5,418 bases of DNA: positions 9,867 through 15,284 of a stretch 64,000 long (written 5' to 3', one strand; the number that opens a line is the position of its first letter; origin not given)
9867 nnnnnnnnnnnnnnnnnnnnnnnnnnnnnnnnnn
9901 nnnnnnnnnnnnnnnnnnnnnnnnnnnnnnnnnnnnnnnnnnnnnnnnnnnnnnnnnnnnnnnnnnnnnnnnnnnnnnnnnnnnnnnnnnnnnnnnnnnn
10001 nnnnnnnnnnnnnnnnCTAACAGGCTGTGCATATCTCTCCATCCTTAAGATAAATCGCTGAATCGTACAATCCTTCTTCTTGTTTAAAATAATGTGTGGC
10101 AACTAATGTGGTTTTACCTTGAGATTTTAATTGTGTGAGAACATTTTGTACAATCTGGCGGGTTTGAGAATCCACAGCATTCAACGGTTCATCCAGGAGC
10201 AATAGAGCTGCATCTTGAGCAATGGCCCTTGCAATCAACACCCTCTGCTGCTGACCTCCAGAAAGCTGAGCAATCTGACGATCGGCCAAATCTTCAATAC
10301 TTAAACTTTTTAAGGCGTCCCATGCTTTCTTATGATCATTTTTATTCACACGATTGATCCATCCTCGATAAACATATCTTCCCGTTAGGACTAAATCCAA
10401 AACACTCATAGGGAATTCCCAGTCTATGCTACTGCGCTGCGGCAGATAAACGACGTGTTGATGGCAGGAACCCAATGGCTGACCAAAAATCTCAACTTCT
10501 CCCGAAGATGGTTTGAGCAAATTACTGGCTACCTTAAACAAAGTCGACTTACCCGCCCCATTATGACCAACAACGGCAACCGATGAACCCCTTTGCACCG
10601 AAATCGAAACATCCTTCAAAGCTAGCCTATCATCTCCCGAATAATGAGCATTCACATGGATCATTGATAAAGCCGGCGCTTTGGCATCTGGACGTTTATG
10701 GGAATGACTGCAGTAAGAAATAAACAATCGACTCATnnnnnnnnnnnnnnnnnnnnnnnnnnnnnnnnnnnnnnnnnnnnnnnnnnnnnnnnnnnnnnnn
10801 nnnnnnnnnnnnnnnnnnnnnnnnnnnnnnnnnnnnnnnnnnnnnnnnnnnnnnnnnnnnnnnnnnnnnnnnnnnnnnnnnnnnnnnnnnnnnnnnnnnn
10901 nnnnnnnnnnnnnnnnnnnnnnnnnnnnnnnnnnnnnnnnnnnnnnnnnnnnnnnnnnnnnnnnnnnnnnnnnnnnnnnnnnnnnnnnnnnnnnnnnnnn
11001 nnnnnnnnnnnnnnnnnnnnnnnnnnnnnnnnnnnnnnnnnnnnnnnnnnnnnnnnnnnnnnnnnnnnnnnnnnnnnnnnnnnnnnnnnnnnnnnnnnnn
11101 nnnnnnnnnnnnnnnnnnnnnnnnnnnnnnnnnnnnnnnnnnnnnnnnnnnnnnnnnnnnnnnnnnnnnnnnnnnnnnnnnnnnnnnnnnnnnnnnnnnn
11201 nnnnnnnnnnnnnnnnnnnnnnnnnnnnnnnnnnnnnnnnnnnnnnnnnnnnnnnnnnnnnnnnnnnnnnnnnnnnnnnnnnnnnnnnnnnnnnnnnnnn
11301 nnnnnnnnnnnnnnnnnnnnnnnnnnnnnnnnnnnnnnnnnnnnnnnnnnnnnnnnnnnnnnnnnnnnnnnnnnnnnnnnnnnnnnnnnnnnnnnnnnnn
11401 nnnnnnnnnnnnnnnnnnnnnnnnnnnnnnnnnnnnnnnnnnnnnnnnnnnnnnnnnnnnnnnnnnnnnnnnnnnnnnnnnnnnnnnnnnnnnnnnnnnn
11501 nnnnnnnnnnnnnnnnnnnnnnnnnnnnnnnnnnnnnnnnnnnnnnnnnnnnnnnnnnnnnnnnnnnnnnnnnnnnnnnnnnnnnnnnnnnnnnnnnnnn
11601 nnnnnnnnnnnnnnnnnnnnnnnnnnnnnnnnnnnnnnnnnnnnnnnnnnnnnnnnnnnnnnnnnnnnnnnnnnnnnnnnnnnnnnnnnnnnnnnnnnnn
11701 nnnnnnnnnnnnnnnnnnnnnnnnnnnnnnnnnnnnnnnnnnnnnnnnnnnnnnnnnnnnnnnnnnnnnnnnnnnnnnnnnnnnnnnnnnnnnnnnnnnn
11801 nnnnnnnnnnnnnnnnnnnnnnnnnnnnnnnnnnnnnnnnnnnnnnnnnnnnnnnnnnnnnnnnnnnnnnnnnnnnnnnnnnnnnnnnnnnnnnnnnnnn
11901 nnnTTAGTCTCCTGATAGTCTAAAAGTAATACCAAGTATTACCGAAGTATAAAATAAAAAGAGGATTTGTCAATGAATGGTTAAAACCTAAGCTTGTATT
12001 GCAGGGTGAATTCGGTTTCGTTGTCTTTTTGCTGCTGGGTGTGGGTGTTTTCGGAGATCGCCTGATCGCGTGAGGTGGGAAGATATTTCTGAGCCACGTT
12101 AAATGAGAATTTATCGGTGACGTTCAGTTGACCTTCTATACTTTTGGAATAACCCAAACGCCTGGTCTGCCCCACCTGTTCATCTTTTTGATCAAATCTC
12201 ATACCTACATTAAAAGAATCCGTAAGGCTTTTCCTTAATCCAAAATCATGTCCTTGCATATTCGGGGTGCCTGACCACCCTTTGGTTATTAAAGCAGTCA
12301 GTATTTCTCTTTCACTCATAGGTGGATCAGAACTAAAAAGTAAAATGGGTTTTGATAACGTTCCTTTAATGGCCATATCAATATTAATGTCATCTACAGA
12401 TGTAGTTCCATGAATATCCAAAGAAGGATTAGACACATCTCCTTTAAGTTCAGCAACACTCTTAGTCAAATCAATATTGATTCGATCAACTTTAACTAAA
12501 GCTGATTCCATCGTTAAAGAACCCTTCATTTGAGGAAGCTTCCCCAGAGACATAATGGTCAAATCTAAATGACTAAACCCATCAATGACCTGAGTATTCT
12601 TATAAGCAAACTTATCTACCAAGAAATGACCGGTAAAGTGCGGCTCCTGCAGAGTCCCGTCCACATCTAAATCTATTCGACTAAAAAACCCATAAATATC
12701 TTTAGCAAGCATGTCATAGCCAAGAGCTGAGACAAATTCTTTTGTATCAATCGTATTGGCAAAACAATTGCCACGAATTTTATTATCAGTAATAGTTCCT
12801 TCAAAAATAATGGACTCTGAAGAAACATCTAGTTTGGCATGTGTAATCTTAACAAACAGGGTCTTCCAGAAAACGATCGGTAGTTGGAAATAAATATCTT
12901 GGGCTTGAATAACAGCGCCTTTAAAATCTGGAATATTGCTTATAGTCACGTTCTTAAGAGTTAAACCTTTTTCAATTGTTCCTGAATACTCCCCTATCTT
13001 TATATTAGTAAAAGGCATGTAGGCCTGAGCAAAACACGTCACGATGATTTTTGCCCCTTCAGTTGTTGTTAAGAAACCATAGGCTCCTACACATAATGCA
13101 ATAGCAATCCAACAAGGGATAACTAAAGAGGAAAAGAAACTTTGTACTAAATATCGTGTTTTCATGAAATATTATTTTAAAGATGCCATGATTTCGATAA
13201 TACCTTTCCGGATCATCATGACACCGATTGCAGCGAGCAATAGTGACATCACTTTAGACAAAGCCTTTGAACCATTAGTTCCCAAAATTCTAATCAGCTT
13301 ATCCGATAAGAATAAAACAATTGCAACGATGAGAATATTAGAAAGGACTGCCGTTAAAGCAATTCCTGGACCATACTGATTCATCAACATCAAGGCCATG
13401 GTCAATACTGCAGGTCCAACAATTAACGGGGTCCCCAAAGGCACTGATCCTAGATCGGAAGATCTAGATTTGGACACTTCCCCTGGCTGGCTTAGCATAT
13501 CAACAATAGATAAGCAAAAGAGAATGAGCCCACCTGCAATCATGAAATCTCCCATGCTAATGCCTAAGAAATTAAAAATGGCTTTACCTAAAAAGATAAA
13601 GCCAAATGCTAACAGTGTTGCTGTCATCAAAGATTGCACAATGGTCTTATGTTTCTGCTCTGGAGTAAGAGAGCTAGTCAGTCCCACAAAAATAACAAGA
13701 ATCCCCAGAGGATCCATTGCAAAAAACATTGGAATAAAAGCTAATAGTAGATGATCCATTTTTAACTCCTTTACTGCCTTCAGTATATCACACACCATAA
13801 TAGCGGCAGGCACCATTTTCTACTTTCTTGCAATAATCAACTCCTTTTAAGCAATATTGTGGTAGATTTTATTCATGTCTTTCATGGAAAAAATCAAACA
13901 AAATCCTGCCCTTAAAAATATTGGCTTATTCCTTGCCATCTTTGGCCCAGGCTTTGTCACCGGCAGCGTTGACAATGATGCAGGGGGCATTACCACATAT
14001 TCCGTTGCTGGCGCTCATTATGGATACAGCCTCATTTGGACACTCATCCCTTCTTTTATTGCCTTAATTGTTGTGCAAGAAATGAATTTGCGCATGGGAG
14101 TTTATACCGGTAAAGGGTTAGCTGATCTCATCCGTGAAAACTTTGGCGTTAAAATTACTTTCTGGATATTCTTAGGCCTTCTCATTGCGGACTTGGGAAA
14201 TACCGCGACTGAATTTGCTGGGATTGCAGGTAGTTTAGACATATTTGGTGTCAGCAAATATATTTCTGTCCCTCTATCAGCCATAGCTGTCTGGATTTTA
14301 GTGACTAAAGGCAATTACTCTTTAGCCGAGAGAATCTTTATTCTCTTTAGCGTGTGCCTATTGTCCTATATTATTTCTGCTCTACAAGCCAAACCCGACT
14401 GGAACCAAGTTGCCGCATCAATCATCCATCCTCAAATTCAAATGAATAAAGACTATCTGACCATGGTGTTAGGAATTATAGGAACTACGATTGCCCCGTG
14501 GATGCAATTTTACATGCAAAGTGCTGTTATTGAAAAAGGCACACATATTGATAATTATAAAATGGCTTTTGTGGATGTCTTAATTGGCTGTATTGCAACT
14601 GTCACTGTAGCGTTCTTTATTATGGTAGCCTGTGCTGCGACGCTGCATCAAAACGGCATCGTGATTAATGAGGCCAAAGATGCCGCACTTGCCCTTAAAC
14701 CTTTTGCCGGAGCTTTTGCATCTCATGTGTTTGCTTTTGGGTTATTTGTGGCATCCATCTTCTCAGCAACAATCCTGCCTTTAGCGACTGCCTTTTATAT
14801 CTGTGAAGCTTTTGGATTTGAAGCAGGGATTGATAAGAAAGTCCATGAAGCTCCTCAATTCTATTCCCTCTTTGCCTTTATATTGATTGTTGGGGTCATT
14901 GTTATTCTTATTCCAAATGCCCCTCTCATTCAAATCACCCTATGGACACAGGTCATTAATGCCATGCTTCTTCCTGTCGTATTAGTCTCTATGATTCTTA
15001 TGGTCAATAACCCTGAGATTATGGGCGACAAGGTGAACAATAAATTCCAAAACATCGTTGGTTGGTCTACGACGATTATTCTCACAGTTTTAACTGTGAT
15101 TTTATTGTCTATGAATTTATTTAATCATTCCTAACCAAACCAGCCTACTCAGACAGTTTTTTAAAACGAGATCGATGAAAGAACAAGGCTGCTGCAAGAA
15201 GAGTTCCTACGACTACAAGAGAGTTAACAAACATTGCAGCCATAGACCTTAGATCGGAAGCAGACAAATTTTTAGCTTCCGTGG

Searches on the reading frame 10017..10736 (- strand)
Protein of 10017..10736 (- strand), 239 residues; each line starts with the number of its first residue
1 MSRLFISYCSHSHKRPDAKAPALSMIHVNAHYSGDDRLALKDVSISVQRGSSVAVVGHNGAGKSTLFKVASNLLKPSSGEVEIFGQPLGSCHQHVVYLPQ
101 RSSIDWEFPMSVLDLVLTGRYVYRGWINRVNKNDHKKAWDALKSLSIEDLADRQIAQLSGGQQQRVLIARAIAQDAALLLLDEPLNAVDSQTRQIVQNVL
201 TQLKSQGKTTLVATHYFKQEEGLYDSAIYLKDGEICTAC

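Call 8: search_protein_families(library=pfam, proteins=[window:10017-10736:-], max_evalue=0.1)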
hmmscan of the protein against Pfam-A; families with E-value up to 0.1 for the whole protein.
window:10017-10736:- (239 aa): 15 families
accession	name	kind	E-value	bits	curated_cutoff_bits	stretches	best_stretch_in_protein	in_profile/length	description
PF00005.33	ABC_tran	-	6.1e-32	111.5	25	1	40-186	1-137/137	ABC transporter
PF13304.12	AAA_21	-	8.4e-07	29.8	27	2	54-74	3-23/304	AAA domain, putative AbiEii toxin, Type IV TA system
PF02463.25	SMC_N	-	4.7e-06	26.6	40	1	156-215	135-197/220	RecF/RecN/SMC N terminal domain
PF13555.12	AAA_29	-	8.5e-05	22.7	27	1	44-78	16-50/61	P-loop containing region of AAA domain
PF13191.12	AAA_16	-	0.0013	19.7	32.6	1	48-205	22-161/167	AAA ATPase domain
PF13401.12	AAA_22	-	0.026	15.3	27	0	50-102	5-45/130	AAA domain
PF01926.29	MMR_HSR1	-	0.037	14.6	21.9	0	53-71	2-20/113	50S ribosome-binding GTPase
PF05970.20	PIF1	-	0.039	14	25.9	0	39-78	9-50/223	PIF1-like helicase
PF03193.22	RsgA_GTPase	-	0.042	14.1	30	0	40-69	97-125/174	RsgA GTPase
PF13558.12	SbcC_Walker_B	-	0.044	14.5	27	0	153-200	28-88/90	SbcC/RAD50-like, Walker B motif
PF13604.12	AAA_30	-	0.048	13.8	27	0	52-83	20-51/191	AAA domain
PF09818.15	ABC_ATPase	-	0.061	12.8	23.2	0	155-201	155-201/283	P-loop domain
PF13175.12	AAA_15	-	0.066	13.2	32.1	0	40-75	14-48/374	AAA ATPase domain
PF13476.12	AAA_23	-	0.068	14.2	27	0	52-67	21-36/201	AAA domain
PF07273.18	DUF1439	-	0.068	13.4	25.9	0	187-235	48-92/152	Protein of unknown function (DUF1439)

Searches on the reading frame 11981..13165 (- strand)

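Call 25: search_protein_families(library=pfam, proteins=[window:11981-13165:-], max_evalue=0.001)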
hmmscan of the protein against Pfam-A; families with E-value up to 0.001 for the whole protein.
window:11981-13165:- (394 aa): 1 family
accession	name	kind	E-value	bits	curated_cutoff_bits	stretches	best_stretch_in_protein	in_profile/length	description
PF04357.19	TamB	-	2.2e-11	44.1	22.4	1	210-392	161-355/381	TamB, inner membrane protein subunit of TAM complex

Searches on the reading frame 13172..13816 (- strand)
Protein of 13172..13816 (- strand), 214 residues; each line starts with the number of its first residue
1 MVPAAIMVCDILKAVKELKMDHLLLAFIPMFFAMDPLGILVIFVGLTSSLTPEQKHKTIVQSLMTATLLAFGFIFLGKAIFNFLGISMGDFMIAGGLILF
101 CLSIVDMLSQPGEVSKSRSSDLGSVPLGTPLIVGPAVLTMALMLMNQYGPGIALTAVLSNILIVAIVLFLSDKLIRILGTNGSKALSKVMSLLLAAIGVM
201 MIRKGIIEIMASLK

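Call 25: search_protein_families(library=pfam, proteins=[window:13172-13816:-], max_evalue=0.001)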
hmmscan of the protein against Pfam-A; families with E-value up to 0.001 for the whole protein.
window:13172-13816:- (214 aa): 2 families
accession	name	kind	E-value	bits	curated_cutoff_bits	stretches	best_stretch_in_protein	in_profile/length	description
PF01914.23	MarC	-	2.5e-33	115.6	23.9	1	21-210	2-203/203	MarC family integral membrane protein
PF03741.22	TerC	-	0.00062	20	27.8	0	40-210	15-153/178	Integral membrane protein TerC family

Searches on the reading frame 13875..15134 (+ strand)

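Call 61: search_protein_families(library=pfam, proteins=[window:13875-15134:+], max_evalue=0.00001)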
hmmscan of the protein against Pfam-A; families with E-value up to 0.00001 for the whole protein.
window:13875-15134:+ (419 aa): 1 family
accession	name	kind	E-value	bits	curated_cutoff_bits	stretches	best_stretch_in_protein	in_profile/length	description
PF01566.24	Nramp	-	3.2e-95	319.7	29.8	1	39-389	1-356/357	Natural resistance-associated macrophage protein-like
